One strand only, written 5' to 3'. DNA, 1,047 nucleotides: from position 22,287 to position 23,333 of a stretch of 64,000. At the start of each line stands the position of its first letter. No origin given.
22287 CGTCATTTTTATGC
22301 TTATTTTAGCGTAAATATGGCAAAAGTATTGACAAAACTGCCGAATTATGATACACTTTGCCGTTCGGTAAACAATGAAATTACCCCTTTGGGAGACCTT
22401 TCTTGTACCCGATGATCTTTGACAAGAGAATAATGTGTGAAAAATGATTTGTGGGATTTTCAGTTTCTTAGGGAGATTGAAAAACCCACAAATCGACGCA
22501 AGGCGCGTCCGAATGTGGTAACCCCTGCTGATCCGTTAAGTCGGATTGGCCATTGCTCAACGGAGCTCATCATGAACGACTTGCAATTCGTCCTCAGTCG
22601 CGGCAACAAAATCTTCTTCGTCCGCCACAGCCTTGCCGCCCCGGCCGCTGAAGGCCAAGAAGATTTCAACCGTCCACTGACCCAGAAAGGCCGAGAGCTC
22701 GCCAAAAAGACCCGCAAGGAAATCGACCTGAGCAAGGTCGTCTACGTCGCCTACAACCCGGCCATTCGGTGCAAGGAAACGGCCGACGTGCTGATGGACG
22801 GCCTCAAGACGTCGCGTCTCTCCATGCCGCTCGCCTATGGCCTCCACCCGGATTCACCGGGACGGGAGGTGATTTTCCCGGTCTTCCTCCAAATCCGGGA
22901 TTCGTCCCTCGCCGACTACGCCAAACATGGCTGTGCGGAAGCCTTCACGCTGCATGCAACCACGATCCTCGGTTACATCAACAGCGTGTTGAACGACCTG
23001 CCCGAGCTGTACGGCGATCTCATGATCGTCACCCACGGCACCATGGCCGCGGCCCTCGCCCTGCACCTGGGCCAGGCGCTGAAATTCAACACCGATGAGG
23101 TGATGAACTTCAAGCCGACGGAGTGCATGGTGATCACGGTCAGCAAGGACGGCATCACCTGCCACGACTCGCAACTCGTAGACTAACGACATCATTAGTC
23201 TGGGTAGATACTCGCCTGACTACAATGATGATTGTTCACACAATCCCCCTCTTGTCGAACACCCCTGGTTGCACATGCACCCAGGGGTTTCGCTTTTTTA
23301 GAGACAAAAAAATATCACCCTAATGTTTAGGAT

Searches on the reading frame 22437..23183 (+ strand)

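Call 16: search_protein_families(library=pfam, proteins=[window:22437-23183:+], max_evalue=0.00001)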
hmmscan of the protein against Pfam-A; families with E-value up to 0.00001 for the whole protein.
window:22437-23183:+ (249 aa): 1 family
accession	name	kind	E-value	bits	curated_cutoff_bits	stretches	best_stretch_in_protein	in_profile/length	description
PF00300.27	His_Phos_1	-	7.6e-07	29.4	21.7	0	59-124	1-68/194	Histidine phosphatase superfamily (branch 1)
